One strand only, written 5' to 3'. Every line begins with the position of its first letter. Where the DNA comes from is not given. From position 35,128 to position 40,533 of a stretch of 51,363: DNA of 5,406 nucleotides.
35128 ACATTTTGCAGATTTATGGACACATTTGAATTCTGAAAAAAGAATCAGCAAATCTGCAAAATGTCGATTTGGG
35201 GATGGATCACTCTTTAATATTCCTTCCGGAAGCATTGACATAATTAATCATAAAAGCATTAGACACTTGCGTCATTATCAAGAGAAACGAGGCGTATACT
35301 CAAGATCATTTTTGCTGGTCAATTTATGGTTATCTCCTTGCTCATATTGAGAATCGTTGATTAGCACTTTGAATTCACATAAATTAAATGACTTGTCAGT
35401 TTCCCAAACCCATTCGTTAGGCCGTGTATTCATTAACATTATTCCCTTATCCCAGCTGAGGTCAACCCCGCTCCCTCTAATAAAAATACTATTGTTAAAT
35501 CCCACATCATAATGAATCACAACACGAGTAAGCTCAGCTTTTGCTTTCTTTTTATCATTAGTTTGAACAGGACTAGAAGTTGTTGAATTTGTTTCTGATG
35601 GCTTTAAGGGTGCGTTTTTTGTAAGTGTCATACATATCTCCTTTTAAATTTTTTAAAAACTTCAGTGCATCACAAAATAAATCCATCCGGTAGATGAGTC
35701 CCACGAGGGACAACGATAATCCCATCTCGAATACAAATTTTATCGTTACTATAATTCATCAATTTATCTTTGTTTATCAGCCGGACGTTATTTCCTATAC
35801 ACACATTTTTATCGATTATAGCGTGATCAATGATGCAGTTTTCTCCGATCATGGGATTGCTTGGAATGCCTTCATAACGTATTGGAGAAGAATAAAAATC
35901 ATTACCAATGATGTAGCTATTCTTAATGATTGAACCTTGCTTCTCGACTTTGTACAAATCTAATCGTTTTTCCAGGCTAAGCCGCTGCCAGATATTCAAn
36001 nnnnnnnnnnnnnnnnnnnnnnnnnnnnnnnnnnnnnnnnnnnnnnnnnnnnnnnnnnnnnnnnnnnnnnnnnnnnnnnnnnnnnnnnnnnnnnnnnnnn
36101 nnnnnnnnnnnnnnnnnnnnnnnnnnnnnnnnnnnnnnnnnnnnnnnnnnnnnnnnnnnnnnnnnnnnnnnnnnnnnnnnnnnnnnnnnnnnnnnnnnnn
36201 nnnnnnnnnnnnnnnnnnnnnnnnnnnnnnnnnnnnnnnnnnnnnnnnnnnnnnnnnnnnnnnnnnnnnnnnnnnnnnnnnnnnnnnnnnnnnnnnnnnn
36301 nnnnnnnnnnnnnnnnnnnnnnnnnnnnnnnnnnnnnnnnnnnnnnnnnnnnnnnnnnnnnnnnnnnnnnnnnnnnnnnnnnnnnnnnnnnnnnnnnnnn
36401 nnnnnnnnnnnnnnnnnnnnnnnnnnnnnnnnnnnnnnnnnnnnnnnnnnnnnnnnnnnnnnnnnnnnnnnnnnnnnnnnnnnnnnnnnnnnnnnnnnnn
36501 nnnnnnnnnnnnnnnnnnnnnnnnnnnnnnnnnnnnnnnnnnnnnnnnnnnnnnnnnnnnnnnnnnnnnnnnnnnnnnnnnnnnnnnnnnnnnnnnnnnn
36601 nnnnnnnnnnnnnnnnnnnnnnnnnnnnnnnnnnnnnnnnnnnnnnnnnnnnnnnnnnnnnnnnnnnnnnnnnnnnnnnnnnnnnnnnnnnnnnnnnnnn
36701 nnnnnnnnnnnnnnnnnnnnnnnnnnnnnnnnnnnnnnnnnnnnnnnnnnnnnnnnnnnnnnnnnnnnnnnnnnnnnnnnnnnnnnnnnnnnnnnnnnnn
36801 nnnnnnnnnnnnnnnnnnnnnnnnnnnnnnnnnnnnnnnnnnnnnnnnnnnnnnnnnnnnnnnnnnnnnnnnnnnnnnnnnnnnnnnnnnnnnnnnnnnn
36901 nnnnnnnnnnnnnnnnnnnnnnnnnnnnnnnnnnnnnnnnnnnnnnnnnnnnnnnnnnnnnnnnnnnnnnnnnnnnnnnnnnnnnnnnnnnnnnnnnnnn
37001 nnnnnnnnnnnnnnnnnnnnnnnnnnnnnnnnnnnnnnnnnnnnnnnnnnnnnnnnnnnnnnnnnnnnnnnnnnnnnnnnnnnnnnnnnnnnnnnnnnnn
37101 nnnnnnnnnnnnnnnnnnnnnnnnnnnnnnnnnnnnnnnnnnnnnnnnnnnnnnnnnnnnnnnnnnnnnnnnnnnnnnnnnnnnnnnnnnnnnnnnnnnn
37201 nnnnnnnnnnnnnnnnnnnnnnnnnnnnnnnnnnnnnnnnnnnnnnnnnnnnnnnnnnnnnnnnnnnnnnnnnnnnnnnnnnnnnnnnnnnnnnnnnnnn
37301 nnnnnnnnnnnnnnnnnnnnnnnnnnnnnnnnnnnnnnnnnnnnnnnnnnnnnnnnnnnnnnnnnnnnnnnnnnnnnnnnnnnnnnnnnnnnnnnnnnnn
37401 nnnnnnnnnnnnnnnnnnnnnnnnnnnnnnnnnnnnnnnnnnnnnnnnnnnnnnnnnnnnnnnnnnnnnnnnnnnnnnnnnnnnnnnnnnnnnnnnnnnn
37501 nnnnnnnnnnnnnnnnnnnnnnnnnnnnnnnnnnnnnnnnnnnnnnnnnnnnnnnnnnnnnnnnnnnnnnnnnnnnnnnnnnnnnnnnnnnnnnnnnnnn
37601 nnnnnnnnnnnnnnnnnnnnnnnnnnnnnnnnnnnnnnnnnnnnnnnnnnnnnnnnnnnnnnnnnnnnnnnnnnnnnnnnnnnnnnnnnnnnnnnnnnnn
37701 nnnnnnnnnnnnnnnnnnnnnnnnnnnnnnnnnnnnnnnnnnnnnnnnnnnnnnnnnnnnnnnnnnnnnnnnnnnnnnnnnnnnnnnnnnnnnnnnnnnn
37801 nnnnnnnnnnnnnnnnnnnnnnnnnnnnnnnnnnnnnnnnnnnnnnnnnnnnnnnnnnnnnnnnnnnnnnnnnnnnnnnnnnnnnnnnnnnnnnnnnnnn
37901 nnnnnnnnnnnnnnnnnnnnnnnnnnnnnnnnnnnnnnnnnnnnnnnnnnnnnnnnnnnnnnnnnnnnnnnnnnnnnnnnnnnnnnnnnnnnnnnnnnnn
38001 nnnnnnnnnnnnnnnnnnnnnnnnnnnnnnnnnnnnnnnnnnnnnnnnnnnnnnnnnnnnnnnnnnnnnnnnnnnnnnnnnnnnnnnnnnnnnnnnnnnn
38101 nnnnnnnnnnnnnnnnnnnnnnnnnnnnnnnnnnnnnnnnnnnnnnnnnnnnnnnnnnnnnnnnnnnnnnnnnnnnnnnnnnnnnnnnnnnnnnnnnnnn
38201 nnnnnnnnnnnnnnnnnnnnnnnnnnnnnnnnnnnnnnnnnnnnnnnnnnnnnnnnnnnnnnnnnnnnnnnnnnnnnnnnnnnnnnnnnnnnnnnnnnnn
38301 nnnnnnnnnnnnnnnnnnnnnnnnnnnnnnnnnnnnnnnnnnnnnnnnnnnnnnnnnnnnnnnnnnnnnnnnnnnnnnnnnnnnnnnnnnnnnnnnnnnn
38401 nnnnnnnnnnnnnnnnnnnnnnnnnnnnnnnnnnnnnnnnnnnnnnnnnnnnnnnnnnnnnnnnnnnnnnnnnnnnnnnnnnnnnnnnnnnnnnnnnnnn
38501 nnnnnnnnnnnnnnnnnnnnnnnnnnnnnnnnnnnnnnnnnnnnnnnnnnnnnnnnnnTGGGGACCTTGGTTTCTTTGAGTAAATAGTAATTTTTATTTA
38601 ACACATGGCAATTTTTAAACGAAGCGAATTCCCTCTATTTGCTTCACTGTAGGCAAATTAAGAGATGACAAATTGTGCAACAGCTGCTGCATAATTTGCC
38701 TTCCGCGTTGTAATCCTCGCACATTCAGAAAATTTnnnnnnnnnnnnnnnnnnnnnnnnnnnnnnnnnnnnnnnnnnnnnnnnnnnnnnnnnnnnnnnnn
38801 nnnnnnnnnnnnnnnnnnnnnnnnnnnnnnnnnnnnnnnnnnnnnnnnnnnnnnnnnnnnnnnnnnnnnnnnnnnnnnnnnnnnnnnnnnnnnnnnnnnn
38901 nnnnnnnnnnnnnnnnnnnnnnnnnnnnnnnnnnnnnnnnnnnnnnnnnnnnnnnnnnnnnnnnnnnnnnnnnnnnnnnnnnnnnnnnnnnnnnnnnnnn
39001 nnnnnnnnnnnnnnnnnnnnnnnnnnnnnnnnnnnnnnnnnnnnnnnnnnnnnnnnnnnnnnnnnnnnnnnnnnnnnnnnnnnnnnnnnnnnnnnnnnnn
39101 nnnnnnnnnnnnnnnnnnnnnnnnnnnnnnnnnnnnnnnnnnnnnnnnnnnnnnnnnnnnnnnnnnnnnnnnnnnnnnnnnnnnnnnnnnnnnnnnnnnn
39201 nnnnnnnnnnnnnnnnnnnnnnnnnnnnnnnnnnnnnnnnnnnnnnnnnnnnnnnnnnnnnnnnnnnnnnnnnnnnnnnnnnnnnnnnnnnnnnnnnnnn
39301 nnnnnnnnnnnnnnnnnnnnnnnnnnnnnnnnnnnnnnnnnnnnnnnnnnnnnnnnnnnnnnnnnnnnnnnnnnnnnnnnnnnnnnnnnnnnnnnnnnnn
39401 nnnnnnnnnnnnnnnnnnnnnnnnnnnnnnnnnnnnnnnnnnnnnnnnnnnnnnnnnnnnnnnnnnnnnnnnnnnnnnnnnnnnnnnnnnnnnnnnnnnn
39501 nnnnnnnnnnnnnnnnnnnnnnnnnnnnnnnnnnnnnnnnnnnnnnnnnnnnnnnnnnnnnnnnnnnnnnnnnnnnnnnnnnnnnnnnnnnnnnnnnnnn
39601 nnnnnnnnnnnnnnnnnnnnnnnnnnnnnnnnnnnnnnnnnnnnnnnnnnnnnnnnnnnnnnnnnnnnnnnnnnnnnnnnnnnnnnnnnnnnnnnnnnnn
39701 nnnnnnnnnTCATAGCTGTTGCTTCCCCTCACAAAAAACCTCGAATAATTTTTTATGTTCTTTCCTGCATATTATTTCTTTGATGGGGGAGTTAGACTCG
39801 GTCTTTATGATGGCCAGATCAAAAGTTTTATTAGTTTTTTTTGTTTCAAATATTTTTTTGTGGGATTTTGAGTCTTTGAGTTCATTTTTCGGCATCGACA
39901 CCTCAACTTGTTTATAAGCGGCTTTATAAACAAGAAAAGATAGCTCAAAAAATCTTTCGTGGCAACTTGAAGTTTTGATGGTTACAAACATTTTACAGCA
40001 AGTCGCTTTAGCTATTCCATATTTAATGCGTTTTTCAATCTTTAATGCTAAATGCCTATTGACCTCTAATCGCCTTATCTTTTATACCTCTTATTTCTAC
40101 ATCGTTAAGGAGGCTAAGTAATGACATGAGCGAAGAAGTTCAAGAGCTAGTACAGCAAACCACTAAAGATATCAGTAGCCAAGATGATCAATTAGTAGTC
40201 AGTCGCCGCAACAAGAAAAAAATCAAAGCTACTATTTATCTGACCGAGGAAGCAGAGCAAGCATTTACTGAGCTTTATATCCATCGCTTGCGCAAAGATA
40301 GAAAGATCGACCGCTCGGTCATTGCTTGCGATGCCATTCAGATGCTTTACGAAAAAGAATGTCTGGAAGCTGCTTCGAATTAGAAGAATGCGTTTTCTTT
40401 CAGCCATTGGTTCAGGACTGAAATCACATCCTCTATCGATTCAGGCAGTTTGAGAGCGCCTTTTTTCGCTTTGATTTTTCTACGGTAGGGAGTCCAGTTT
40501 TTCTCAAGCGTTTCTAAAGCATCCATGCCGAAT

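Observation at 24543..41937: Terminase genes are separated from portal by a 17.4-kb cargo block carrying metal efflux, an ATPase, glgC::IS, an integrase and a TA pair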

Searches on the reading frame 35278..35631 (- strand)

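Call 5: search_protein_families(library=pfam, proteins=[window:35278-35631:-], max_evalue=0.01)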
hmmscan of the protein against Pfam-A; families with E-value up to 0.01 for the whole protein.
window:35278-35631:- (117 aa): 0 families

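Call 63: search_protein_families(library=padloc, proteins=[window:35278-35631:-], max_evalue=0.01)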
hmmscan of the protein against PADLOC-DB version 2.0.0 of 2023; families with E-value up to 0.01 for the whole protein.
window:35278-35631:- (117 aa): 1 family
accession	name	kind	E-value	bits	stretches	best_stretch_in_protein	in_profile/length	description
PDLC04075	SIR2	-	0.0065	13.3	1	22-111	27-119/414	-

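Call 64: search_protein_families(library=ncbifam, proteins=[window:35278-35631:-], max_evalue=0.01)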
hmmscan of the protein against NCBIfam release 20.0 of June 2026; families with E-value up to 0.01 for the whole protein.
window:35278-35631:- (117 aa): 0 families

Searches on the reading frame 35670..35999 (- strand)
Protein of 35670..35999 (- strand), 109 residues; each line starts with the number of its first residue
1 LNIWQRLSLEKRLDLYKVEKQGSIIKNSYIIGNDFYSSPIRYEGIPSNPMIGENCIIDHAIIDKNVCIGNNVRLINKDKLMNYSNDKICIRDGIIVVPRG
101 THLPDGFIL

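Call 6: search_protein_families(library=pfam, proteins=[window:35670-35999:-], max_evalue=0.01)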
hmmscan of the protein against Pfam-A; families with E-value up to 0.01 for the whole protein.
window:35670-35999:- (109 aa): 3 families
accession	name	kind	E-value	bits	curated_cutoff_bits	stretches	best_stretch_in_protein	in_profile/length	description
PF25247.1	LbH_GLGC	-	3.2e-22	79.3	27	1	20-108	41-135/135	GLGC left-handed parallel beta-helix domain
PF00132.30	Hexapep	-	0.0004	20.4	27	1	47-74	6-34/36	Bacterial transferase hexapeptide (six repeats)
PF25084.1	LbH_EIF2B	-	0.001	19.5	54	1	40-74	53-87/105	EIF2B subunit epsilon LbH domain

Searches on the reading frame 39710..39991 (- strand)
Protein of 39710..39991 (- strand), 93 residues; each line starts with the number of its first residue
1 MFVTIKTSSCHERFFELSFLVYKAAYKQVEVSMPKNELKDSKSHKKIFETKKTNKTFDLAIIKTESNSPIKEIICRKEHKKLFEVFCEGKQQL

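Call 6: search_protein_families(library=pfam, proteins=[window:39710-39991:-], max_evalue=0.01)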
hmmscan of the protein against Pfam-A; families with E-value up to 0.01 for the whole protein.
window:39710-39991:- (93 aa): 0 families

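Call 20: search_protein_families(library=phrogs, proteins=[window:39710-39991:-], max_evalue=0.001)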
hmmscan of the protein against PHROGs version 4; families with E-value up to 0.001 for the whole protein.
window:39710-39991:- (93 aa): 0 families

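Call 33: search_protein_families(library=pfam, proteins=[window:39710-39991:-], max_evalue=0.1)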
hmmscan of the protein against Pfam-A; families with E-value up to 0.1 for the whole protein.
window:39710-39991:- (93 aa): 0 families

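Call 63: search_protein_families(library=padloc, proteins=[window:39710-39991:-], max_evalue=0.01)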
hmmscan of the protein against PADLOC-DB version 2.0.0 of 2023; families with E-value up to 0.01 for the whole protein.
window:39710-39991:- (93 aa): 0 families

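Call 64: search_protein_families(library=ncbifam, proteins=[window:39710-39991:-], max_evalue=0.01)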
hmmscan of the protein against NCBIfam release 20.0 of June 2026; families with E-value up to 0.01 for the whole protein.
window:39710-39991:- (93 aa): 0 families

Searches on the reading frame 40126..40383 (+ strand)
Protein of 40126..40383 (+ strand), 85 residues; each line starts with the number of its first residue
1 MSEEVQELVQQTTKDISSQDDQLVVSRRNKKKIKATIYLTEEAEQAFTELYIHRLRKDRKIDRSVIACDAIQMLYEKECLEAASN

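Call 6: search_protein_families(library=pfam, proteins=[window:40126-40383:+], max_evalue=0.01)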
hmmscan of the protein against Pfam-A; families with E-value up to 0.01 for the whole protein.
window:40126-40383:+ (85 aa): 0 families

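Call 33: search_protein_families(library=pfam, proteins=[window:40126-40383:+], max_evalue=0.1)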
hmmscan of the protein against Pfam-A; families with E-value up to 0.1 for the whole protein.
window:40126-40383:+ (85 aa): 2 families
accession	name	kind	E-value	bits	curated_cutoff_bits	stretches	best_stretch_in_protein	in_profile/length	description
PF20651.3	EXOC6_Sec15_N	-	0.014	15.7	27.2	1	4-46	47-89/170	Exocyst complex component EXOC6/Sec15, N-terminal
PF00589.27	Phage_integrase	-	0.036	14.3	27.1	1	5-60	38-92/172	Phage integrase family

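Call 63: search_protein_families(library=padloc, proteins=[window:40126-40383:+], max_evalue=0.01)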
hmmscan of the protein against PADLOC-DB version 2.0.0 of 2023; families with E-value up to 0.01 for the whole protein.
window:40126-40383:+ (85 aa): 0 families

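Call 64: search_protein_families(library=ncbifam, proteins=[window:40126-40383:+], max_evalue=0.01)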
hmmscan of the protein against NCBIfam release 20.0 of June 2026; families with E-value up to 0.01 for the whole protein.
window:40126-40383:+ (85 aa): 0 families

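Call 86: predict_structure(protein=window:40126-40383:+)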
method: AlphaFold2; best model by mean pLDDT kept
length: 85 residues; sequences in the alignment: 1
mean_pLDDT: 62.4   pTM: 0.33
mean pLDDT of the five models: 62.4, 56.5, 53.1, 49.4, 44.3
residues with pLDDT >= 90: 0; 70-90: 26; 50-70: 42; < 50: 17
segments of 3 or more residues with pLDDT < 50: 15-17, 19-29, 31-33
pLDDT, mean of each block of 10 residues (from residue 1): 63 51 43 56 75 71 67 73 65
secondary structure, 60 per line:
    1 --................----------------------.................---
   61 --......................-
elements in order: H3-18 H41-57 H63-84
